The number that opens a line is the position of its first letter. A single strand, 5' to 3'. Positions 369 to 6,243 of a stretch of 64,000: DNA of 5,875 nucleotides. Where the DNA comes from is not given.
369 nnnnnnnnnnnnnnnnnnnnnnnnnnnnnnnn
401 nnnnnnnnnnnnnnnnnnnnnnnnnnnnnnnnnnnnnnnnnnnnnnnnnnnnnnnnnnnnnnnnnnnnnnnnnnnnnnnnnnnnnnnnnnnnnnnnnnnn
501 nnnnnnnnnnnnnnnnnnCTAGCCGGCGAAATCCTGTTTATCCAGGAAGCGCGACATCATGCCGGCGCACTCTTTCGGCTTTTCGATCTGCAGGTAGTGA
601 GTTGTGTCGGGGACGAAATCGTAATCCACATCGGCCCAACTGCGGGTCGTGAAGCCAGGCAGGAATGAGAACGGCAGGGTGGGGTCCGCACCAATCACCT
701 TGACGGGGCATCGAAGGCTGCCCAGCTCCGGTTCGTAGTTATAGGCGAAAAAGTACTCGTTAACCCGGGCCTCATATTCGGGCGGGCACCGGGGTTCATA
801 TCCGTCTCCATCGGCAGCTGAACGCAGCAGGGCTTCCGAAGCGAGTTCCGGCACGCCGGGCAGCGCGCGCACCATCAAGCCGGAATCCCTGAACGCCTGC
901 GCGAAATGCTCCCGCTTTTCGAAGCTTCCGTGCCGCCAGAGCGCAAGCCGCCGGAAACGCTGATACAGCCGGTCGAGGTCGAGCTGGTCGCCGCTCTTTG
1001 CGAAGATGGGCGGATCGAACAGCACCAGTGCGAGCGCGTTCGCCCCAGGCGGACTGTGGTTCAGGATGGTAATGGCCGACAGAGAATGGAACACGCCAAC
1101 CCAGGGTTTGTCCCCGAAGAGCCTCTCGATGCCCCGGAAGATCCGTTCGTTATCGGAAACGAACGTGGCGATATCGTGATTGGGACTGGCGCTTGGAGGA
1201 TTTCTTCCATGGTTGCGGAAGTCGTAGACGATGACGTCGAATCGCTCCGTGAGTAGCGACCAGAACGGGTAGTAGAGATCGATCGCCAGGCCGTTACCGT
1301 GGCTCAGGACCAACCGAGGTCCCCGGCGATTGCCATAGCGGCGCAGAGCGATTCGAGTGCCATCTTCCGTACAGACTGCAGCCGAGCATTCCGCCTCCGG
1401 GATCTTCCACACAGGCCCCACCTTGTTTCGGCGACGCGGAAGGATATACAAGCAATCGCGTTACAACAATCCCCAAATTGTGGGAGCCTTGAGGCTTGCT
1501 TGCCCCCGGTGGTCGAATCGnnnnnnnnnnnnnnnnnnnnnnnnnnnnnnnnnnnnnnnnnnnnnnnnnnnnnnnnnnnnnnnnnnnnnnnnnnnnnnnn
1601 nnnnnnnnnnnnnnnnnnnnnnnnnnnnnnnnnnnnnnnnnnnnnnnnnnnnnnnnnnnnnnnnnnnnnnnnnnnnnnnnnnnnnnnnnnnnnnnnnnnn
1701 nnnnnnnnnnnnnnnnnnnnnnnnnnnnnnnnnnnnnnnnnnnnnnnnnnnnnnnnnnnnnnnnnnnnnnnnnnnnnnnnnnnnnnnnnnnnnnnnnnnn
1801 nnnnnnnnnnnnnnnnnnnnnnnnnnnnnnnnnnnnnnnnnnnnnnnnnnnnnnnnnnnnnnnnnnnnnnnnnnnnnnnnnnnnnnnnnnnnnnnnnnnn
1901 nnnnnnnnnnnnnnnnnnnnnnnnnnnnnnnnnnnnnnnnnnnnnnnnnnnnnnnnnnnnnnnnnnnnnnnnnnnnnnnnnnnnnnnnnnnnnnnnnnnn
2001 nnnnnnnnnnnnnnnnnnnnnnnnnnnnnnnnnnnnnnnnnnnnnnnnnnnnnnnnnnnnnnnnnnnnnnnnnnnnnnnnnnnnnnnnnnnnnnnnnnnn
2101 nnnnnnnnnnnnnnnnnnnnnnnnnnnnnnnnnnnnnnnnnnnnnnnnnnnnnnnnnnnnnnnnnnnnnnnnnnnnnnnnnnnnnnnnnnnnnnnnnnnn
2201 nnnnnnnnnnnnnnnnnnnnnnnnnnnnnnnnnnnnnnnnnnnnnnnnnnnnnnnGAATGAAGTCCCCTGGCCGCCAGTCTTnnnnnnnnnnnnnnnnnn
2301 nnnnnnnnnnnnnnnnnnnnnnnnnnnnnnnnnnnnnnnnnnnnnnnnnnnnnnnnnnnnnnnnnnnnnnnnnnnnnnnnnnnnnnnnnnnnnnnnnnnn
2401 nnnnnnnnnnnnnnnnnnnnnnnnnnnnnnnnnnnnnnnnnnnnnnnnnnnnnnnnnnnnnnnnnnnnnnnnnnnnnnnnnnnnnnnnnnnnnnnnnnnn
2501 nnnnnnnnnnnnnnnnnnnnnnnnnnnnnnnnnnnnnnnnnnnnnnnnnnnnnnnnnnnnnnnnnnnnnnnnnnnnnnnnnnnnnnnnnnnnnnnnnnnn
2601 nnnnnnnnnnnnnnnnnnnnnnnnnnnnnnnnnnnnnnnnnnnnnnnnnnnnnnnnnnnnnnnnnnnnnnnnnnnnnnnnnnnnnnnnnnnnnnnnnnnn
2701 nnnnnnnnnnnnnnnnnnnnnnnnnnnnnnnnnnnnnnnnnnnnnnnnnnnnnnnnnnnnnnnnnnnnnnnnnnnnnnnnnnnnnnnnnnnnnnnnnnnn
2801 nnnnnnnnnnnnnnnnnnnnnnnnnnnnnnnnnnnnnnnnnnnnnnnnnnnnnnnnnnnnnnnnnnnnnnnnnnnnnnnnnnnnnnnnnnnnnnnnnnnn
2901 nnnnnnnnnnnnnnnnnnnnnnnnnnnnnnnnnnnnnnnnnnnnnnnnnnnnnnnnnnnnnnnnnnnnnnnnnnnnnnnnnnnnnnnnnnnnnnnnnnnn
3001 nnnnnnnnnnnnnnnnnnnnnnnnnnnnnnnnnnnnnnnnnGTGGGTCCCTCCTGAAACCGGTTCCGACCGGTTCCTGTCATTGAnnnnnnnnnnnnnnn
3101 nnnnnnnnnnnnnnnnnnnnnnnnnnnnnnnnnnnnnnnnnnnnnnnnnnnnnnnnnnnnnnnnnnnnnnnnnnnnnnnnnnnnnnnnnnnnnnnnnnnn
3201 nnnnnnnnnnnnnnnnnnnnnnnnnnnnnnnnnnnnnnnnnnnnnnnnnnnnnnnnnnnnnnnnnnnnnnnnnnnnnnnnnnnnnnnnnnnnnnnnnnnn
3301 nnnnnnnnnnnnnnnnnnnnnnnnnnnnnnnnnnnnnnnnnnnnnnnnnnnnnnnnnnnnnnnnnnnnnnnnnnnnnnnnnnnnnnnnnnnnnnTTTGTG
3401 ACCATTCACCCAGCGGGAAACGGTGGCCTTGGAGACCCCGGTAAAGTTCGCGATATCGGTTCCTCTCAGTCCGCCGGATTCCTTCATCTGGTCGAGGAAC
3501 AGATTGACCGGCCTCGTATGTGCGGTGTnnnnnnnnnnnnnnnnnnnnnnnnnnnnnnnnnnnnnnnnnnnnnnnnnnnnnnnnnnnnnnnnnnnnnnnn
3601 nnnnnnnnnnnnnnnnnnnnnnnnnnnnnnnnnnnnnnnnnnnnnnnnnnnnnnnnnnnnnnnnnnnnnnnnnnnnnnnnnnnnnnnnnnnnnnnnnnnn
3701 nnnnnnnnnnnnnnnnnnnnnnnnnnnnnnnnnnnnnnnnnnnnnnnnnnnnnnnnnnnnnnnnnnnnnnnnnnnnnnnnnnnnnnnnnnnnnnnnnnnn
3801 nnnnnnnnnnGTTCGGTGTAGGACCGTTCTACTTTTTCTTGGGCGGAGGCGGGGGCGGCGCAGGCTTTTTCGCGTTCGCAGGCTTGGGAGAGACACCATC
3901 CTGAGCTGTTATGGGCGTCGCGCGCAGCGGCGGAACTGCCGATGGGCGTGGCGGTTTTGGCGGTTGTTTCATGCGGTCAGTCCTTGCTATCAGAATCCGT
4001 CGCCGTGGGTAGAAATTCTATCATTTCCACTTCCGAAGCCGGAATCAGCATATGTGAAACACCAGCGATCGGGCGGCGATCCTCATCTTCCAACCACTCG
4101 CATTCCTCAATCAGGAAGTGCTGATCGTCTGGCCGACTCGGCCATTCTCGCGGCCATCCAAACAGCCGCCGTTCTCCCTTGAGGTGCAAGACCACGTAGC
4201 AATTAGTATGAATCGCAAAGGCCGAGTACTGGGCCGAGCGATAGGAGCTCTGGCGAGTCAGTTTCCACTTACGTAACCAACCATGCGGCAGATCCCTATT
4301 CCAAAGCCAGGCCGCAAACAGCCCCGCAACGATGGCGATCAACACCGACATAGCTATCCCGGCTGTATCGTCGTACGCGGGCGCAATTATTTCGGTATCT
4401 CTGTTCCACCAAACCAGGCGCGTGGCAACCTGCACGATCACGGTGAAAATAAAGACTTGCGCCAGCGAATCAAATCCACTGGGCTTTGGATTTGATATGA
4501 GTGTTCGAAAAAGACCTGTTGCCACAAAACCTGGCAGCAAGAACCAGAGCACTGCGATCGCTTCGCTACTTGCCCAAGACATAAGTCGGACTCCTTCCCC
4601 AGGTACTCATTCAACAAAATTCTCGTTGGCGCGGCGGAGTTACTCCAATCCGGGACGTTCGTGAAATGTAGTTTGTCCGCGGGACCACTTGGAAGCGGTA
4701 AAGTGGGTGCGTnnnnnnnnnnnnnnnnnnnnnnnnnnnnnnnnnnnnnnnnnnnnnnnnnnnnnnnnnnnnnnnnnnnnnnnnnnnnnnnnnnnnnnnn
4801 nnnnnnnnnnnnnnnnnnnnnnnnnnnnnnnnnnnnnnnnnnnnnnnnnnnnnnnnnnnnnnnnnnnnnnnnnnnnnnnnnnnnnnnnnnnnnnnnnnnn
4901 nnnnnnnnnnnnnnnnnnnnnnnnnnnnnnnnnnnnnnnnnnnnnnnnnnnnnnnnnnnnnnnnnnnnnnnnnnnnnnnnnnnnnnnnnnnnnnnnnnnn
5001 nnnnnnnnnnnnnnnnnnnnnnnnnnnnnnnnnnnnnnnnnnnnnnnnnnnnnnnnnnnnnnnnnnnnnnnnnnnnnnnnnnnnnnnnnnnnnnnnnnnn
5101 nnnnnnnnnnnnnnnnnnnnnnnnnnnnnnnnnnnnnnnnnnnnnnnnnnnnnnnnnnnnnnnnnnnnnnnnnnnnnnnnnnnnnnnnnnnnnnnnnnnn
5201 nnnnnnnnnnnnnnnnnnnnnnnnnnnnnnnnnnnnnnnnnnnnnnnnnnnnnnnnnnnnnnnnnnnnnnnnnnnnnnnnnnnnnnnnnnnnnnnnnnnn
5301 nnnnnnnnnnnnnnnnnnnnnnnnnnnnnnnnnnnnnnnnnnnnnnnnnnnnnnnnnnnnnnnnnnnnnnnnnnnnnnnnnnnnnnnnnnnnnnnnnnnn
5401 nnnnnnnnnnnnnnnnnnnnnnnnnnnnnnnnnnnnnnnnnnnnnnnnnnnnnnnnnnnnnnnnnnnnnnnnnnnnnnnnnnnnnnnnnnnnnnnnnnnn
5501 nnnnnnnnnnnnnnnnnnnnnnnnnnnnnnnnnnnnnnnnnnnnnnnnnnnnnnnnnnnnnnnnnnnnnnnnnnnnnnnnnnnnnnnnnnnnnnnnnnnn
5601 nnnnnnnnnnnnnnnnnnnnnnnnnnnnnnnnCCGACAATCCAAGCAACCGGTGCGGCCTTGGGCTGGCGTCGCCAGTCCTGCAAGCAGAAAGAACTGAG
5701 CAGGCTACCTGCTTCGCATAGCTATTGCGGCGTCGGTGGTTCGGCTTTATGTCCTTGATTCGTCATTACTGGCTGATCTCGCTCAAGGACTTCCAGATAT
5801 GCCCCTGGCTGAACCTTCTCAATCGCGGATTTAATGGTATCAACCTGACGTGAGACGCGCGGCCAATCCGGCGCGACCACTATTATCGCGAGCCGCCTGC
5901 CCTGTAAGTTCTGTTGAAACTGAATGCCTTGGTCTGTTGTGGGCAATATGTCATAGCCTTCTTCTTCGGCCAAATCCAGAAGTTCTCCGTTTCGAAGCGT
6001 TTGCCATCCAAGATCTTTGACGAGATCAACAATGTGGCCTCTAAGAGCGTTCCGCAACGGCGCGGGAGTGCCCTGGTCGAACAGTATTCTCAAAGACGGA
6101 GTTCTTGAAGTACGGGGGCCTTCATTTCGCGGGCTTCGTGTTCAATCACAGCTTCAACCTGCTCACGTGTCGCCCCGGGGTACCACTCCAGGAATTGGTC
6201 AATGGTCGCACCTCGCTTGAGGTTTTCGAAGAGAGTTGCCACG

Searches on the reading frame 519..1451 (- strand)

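Call 47: search_protein_families(library=pfam, proteins=[window:519-1451:-], max_evalue=0.001)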
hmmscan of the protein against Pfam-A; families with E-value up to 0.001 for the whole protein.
window:519-1451:- (310 aa): 2 families
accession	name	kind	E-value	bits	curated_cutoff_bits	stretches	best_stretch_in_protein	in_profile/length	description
PF12697.13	Abhydrolase_6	-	1.3e-12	49.3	26.3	1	47-296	1-215/217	Alpha/beta hydrolase family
PF00561.26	Abhydrolase_1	-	8.7e-07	29.3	25.8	1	45-123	1-77/245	alpha/beta hydrolase fold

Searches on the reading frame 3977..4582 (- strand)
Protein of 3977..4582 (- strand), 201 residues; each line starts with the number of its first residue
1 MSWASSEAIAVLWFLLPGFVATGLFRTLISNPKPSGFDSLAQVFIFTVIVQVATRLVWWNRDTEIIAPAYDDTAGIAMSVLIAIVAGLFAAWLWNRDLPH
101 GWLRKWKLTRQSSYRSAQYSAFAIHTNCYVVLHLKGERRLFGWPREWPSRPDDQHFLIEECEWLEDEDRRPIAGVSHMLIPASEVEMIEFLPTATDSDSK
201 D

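Call 47: search_protein_families(library=pfam, proteins=[window:3977-4582:-], max_evalue=0.001)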
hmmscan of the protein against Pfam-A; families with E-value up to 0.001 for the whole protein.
window:3977-4582:- (201 aa): 1 family
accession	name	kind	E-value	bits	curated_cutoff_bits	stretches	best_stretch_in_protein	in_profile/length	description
PF19865.4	DUF6338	-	3.9e-14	53.2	26.5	1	8-193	8-202/205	Family of unknown function (DUF6338)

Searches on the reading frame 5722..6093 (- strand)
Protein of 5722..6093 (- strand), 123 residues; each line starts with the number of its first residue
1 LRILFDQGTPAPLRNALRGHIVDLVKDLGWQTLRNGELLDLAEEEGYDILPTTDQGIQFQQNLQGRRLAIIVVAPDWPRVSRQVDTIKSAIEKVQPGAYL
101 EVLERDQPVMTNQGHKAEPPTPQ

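Call 47: search_protein_families(library=pfam, proteins=[window:5722-6093:-], max_evalue=0.001)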
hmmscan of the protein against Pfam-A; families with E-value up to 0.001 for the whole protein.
window:5722-6093:- (123 aa): 1 family
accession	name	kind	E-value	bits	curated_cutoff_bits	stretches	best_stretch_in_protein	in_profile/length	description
PF18480.7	DUF5615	-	6.9e-05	23.1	23.8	1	1-94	1-95/110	Domain of unknown function (DUF5615)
